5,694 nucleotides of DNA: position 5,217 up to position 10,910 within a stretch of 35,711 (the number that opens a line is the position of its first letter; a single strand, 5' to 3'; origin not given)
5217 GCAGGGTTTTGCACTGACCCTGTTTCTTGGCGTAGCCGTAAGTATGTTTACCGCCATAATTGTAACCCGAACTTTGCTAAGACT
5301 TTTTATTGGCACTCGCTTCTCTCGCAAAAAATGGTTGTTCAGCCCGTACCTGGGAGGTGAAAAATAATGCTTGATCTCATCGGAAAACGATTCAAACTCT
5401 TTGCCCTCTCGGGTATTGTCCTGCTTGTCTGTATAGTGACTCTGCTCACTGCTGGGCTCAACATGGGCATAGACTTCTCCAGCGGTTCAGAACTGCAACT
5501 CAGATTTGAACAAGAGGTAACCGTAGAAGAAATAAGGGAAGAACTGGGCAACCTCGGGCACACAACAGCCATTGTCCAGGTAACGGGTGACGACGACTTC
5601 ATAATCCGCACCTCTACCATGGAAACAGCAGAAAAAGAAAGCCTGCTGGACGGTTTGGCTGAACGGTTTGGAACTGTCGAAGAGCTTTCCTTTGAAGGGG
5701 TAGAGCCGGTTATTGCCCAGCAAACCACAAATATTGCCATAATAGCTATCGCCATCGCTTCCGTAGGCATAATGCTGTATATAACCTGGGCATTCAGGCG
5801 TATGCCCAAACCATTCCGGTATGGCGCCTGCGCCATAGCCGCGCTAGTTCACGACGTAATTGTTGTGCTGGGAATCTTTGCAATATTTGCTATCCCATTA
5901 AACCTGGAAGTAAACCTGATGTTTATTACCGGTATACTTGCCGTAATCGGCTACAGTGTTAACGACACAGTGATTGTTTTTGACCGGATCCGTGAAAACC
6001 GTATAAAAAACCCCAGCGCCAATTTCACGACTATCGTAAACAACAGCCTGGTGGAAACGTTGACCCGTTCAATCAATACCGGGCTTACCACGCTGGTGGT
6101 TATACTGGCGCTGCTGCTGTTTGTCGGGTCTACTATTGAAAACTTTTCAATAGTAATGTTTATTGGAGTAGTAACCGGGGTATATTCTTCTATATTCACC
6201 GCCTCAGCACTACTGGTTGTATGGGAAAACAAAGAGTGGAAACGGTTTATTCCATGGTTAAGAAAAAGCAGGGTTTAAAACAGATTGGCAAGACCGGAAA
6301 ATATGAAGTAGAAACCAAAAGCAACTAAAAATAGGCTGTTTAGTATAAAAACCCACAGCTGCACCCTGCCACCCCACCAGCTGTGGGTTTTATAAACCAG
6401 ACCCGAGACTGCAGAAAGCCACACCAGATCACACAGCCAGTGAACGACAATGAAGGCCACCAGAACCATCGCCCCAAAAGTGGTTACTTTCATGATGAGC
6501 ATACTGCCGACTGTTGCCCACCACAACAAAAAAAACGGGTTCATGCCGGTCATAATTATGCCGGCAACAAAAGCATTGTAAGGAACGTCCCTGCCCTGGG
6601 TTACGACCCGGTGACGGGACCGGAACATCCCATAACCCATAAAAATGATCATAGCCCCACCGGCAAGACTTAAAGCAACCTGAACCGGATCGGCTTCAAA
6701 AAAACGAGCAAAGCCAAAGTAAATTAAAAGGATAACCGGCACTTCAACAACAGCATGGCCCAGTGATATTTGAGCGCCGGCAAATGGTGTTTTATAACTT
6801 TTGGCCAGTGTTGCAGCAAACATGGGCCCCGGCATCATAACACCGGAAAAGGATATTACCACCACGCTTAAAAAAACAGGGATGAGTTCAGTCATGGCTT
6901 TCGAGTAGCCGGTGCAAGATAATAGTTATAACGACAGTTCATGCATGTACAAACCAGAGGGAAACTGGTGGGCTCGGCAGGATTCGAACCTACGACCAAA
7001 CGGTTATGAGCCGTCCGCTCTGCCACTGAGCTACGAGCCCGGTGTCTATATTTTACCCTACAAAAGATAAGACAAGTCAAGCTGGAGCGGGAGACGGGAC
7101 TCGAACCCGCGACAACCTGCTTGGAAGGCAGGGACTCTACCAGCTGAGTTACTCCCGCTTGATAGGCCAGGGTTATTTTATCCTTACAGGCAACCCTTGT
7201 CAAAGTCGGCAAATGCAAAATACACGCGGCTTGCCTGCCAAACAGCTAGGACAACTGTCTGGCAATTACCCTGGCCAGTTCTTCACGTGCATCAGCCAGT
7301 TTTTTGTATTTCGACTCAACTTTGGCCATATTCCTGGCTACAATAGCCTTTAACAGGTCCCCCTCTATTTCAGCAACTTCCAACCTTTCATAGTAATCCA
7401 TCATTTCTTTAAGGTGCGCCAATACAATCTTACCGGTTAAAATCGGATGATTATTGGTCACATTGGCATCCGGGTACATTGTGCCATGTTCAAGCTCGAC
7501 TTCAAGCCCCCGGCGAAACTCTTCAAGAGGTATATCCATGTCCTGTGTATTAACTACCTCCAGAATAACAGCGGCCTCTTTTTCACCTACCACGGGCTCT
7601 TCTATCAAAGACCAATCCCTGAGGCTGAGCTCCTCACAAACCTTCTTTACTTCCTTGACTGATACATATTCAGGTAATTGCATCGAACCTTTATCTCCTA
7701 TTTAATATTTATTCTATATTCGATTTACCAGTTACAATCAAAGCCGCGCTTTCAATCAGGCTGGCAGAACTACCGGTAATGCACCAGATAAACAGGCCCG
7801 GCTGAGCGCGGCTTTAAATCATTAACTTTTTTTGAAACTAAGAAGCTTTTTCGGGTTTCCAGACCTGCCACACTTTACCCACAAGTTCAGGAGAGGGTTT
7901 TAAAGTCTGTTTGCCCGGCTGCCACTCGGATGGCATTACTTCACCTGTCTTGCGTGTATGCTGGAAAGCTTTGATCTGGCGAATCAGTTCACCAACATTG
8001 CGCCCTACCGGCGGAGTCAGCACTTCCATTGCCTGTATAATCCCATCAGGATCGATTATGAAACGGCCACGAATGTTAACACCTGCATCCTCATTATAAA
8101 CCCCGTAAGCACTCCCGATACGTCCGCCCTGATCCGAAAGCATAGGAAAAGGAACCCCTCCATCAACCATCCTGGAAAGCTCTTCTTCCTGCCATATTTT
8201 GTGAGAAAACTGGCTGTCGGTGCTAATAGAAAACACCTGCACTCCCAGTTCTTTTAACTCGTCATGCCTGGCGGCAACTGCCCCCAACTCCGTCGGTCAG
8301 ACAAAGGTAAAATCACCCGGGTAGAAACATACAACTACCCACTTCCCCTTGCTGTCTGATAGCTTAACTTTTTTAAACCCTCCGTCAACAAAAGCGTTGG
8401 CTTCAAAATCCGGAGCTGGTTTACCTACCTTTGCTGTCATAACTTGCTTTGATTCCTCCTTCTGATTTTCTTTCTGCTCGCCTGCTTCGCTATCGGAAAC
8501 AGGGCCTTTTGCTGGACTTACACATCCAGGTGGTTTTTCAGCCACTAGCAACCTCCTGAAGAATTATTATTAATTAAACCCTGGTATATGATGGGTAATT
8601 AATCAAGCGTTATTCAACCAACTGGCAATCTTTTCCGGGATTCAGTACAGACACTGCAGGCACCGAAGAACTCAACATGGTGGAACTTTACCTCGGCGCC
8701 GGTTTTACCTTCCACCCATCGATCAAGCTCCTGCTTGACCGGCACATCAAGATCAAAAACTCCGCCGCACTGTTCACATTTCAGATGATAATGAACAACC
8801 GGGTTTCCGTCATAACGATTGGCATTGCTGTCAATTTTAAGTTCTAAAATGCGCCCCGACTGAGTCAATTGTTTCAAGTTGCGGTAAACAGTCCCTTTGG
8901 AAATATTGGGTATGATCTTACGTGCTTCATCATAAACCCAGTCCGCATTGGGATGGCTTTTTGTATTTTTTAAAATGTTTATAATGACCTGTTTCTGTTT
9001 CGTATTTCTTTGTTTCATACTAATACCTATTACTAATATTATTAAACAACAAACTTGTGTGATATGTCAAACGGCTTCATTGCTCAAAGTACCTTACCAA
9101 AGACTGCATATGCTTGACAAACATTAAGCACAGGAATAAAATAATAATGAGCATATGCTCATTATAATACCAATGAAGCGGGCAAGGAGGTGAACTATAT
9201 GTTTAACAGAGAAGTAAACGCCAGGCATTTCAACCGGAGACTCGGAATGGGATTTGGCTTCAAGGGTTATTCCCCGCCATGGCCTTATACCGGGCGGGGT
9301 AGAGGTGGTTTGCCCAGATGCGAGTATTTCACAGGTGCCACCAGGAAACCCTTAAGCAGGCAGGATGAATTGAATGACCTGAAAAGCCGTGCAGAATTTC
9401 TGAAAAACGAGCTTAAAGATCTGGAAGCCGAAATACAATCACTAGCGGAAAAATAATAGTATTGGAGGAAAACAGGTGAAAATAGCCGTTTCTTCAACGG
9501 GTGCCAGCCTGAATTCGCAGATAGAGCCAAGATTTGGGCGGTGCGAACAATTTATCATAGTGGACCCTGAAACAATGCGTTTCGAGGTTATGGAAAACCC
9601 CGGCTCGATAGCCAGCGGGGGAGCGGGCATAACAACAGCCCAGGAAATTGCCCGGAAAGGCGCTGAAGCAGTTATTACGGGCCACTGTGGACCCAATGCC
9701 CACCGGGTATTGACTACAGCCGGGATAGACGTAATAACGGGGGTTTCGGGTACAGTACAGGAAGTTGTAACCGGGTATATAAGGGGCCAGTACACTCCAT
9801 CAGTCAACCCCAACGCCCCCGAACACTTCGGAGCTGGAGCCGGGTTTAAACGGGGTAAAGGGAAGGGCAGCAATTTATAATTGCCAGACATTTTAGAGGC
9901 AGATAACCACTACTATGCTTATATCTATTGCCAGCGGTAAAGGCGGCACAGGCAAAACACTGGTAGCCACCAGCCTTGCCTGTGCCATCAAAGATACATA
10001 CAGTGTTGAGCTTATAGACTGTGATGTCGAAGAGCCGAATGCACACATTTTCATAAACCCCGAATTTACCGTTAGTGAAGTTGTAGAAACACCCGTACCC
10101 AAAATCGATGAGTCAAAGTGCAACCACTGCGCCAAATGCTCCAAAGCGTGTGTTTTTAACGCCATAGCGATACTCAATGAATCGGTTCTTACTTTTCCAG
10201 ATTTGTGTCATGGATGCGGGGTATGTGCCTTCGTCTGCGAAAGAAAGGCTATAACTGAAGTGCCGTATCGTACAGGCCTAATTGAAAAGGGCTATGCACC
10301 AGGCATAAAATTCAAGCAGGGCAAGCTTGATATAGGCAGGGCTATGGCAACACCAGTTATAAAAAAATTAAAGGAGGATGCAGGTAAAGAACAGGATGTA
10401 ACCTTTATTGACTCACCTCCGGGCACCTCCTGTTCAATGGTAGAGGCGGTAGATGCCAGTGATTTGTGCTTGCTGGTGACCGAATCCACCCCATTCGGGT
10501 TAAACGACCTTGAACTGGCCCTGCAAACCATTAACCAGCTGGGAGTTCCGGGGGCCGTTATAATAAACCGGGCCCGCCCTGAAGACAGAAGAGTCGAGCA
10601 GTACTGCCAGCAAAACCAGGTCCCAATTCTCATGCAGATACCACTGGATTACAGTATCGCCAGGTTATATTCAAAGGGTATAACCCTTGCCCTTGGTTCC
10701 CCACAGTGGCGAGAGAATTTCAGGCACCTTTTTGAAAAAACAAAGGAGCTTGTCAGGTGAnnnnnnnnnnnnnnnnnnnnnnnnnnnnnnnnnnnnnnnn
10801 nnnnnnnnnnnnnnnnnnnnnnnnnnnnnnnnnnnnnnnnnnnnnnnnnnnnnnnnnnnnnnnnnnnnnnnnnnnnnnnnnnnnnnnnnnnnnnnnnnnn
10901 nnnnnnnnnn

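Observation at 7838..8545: In-frame UGA at the peroxidatic-Cys position: a selenocysteine peroxiredoxin, not two ORFs or a pseudogene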

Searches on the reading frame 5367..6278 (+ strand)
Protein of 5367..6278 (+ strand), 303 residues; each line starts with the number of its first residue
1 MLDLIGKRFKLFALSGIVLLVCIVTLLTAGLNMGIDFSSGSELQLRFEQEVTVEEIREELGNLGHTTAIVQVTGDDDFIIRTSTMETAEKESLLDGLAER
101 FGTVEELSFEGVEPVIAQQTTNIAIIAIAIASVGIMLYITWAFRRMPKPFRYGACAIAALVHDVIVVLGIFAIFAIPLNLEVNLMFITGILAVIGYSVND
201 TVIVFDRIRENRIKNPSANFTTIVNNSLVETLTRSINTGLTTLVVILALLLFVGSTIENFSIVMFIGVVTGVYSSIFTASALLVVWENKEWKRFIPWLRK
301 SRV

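Call 30: search_protein_families(library=pfam, proteins=[window:5367-6278:+], max_evalue=0.00001)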
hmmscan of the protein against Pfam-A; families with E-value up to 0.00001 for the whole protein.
window:5367-6278:+ (303 aa): 2 families
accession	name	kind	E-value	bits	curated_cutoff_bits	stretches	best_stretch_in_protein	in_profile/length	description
PF02355.23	SecD_SecF_C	-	5.6e-56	189.4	20.5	1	102-288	11-188/189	Protein export membrane protein SecD/SecF, C-terminal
PF07549.19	Sec_GG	-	2.6e-08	33.5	20.3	1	26-51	3-28/28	SecD/SecF GG Motif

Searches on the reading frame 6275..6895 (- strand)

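Call 6: search_protein_families(library=pfam, proteins=[window:6275-6895:-])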
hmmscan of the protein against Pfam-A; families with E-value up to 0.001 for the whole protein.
window:6275-6895:- (206 aa): 1 family
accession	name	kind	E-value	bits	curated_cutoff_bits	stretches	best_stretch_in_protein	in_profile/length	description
PF01810.24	LysE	-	5.3e-25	88.5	25.6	1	17-200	2-192/193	LysE type translocator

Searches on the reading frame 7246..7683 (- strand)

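Call 6: search_protein_families(library=pfam, proteins=[window:7246-7683:-])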
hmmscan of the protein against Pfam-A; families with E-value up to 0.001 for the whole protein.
window:7246-7683:- (145 aa): 2 families
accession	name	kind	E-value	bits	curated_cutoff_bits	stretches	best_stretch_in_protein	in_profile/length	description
PF18905.5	DUF5661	-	1.6e-10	41.6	27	1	47-105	14-63/65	Protein of unknown function (DUF5661)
PF06476.17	DUF1090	-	0.00019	21.8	24.4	1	100-137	72-109/110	Protein of unknown function (DUF1090)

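Call 24: search_protein_families(library=ncbifam, proteins=[window:7246-7683:-], max_evalue=0.01)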
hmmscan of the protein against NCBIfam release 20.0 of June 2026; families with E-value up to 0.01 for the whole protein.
window:7246-7683:- (145 aa): 0 families

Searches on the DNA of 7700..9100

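Call 55: search_rna_families(source=window, start=7700, end=9100, threshold=evalue, max_evalue=10)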
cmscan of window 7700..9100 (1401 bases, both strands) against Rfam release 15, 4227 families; matches with E-value up to 10: 3.
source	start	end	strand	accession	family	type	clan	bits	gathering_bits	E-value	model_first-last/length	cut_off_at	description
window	8923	8948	-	RF01303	sR49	Gene; snRNA; snoRNA; CD-box;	-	15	50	7.1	17-42/56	no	Small nucleolar RNA sR49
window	8884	8990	+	RF02634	EF3314_EF3315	Gene; sRNA;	-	12.3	100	7.9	1-141/141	no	Enterococcus sRNA EF3314_EF3315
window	8473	8563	+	RF02166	PVT1_3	Gene; lncRNA;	-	12.1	45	2.8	1-95/95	no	Pvt1 oncogene conserved region 3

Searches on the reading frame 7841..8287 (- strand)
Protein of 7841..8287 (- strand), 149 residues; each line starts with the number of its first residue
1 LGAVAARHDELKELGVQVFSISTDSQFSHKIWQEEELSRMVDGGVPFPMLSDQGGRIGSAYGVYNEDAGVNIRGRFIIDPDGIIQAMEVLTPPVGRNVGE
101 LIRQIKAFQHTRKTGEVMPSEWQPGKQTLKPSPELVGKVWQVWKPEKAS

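Call 10: find_related_loci(query=window:7841-8287:-, collection=genome_contigs, flank=3000)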
Query seq(149 aa) (149 aa) in genome_contigs; peptide patterns used: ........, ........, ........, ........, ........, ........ (x = any residue, [..] = any of these).
598 stretches matched a pattern (row limit reached: there are more); 539 encode a relative of the query (tblastn E <= 1e-3); the best 80 are kept; 80 distinct loci.
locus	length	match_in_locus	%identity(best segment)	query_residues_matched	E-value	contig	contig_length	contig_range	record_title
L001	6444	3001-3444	80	1-148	2e-81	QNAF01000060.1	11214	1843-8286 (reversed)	MAG: Candidatus Zixiibacteriota bacterium isolate B22_G1 B22_Guay1_scaffold_02172, whole genome shotgun sequence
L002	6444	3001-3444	78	1-148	7e-80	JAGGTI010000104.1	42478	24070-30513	MAG: Candidatus Zixiibacteriota bacterium isolate AUK044 PB_MANV_044_c_000000000023, whole genome shotgun sequence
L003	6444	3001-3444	80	1-148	8e-80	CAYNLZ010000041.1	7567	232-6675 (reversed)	MAG TPA_asm: uncultured Dehalococcoidaceae bacterium isolate binchicken_co173_250 genome assembly, contig: NODE_32328_le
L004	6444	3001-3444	80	1-148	4e-79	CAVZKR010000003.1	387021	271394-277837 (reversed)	MAG: uncultured Chloroflexia bacterium isolate MFD04408.bin.2.47 genome assembly, contig: contig_26529, whole genome sho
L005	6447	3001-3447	78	1-149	3e-79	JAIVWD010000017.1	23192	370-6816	MAG: Deltaproteobacteria bacterium isolate HYP3_UM_29 NODE_140_length_23192_cov_1.384825, whole genome shotgun sequence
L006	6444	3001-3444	78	1-148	9e-79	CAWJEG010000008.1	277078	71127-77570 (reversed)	MAG: uncultured Chloroflexia bacterium isolate MFD04716.bin.3.275 genome assembly, contig: contig_24787, whole genome sh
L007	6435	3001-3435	79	1-145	9e-79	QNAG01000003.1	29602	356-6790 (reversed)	MAG: Candidatus Zixiibacteriota bacterium isolate B120_G9 B120_Guay9_scaffold_00533, whole genome shotgun sequence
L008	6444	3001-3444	78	1-148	7e-79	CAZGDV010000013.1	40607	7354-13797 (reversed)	MAG TPA_asm: uncultured Dehalococcoidia bacterium isolate binchicken_co334_68 genome assembly, contig: NODE_1494_length_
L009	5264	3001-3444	78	1-148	5e-79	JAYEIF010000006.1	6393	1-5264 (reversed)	MAG: Candidatus Zixiibacteriota bacterium isolate MAG198 MAG198_6, whole genome shotgun sequence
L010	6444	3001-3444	76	1-148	1e-78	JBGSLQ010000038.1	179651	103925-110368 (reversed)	MAG: Desulfomonilaceae bacterium isolate JTS-AC162 k141_393185, whole genome shotgun sequence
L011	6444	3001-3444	78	1-148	1e-78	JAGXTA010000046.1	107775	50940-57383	MAG: Deltaproteobacteria bacterium isolate CROMO_BS_46_3 c_000000282890, whole genome shotgun sequence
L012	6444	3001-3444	76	1-148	1e-78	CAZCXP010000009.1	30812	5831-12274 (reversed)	MAG TPA_asm: uncultured Dehalococcoidia bacterium isolate binchicken_co89_461 genome assembly, contig: NODE_2178_length_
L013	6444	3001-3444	78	1-148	1e-78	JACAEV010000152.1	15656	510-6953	MAG: Syntrophaceae bacterium isolate L.E.D.11_1 k119_629736, whole genome shotgun sequence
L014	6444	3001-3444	78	1-148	1e-78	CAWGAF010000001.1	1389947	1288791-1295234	MAG: uncultured Chloroflexia bacterium isolate MFD04408.bin.2.19 genome assembly, contig: contig_17373, whole genome sho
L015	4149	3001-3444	76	1-148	1e-78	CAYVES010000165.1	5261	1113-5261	MAG TPA_asm: uncultured Dehalococcoidia bacterium isolate SRP214966_co5_396 genome assembly, contig: NODE_18391_length_5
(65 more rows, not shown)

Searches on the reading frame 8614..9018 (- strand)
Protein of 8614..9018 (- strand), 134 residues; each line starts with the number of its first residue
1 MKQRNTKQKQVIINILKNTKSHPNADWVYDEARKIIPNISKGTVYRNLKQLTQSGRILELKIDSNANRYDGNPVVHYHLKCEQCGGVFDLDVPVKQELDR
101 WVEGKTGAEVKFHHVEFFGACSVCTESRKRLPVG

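Call 6: search_protein_families(library=pfam, proteins=[window:8614-9018:-])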
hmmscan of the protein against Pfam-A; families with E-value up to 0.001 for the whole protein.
window:8614-9018:- (134 aa): 1 family
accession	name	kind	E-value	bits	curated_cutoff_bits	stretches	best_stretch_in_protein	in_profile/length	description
PF01475.25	FUR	-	3.6e-25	88.9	23.1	1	4-117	5-120/121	Ferric uptake regulator family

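Call 24: search_protein_families(library=ncbifam, proteins=[window:8614-9018:-], max_evalue=0.01)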
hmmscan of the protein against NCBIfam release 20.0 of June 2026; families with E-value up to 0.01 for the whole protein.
window:8614-9018:- (134 aa): 10 families
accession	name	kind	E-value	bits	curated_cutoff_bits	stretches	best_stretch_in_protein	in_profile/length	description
NF047406.1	TransRegPerRTherm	equivalog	5.8e-33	113.9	200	1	3-127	4-128/130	manganese-dependent transcriptional regulator PerR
NF052545.1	TransRegPerRClab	equivalog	8e-27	93.9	180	1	4-126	14-136/138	transcriptional regulator PerR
NF051892.1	TransRegFurBacil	equivalog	5.1e-15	55.8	220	1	6-128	20-147/149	ferric iron uptake transcriptional regulator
NF045677.1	FeRespRegIrr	equivalog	1.1e-11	45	170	1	4-110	10-116/127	Fur family transcriptional regulator Irr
NF051891.1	TransRegFurHelico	equivalog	1.3e-11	44.6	200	1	4-126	24-147/148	ferric iron uptake transcriptional regulator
NF047462.1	FUR_perox_PerRA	exception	1.6e-11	44.9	200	1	4-96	18-110/142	peroxide-responsive transcriptional repressor PerRA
NF045678.1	TransRegIrrA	equivalog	4.2e-10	39.7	150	1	4-92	19-108/138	iron response transcriptional regulator IrrA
NF006999.0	PRK09462.1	equivalog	1.1e-06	28.3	146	1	9-123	19-135/148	ferric iron uptake transcriptional regulator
NF047461.1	FUR_perox_PerRB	exception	4.2e-05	23.5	250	1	6-93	29-117/143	peroxide-responsive transcriptional repressor PerRB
NF008646.0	PRK11639.1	equivalog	0.00022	21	167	1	4-126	23-148/171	zinc uptake transcriptional repressor Zur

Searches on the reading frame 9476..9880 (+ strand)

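Call 6: search_protein_families(library=pfam, proteins=[window:9476-9880:+])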
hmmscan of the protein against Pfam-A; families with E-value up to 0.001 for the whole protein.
window:9476-9880:+ (134 aa): 1 family
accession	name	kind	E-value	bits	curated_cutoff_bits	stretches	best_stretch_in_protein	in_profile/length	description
PF02579.22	Nitro_FeMo-Co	-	3.1e-24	85.5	26.3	1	13-102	2-93/94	Dinitrogenase iron-molybdenum cofactor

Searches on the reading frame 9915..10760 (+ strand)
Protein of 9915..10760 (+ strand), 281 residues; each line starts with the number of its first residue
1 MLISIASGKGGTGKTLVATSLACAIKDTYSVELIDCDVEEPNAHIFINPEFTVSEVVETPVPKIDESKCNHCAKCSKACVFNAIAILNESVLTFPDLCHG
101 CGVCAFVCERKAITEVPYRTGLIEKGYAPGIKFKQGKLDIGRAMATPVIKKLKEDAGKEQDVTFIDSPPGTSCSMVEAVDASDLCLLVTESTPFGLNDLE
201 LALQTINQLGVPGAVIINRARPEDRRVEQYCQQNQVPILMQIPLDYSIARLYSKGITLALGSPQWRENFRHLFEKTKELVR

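Call 6: search_protein_families(library=pfam, proteins=[window:9915-10760:+])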
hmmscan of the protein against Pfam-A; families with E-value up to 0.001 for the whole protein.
window:9915-10760:+ (281 aa): 12 families
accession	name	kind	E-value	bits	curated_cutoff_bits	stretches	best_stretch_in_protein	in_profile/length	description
PF01656.29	CbiA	-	6.8e-16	58.8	25.4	1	3-257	1-124/125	CobQ/CobB/MinD/ParA nucleotide binding domain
PF10609.15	ParA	-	1.9e-14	54.1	27.1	1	3-47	6-51/246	NUBPL iron-transfer P-loop NTPase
PF00037.32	Fer4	-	1.5e-09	37.7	21.1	1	95-114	5-24/24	4Fe-4S binding domain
PF12837.12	Fer4_6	-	1.5e-09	37.7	25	1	61-84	1-24/24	4Fe-4S binding domain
PF13614.12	AAA_31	-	1.7e-09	38.3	27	0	2-41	3-43/177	AAA domain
PF12838.12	Fer4_7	-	5.4e-07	30.4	27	0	55-83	24-52/52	4Fe-4S dicluster domain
PF14697.11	Fer4_21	-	2.7e-06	27.8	35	1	63-109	2-52/59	4Fe-4S dicluster domain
PF13237.11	Fer4_10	-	3.1e-06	27.5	25.5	1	63-108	3-52/53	4Fe-4S dicluster domain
PF12797.12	Fer4_2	-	3.6e-05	23.9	24.5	0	61-79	2-20/22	4Fe-4S binding domain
PF13187.11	Fer4_9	-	0.00021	21.7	27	1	68-113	1-52/52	4Fe-4S dicluster domain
PF13484.11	Fer4_16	-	0.00048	21.3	30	0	98-116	2-20/66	4Fe-4S double cluster binding domain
PF25160.1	LdpA_Fe-S-bd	-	0.00065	19.9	27.6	0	72-118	5-48/49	LdpA Fe-S cluster-binding domain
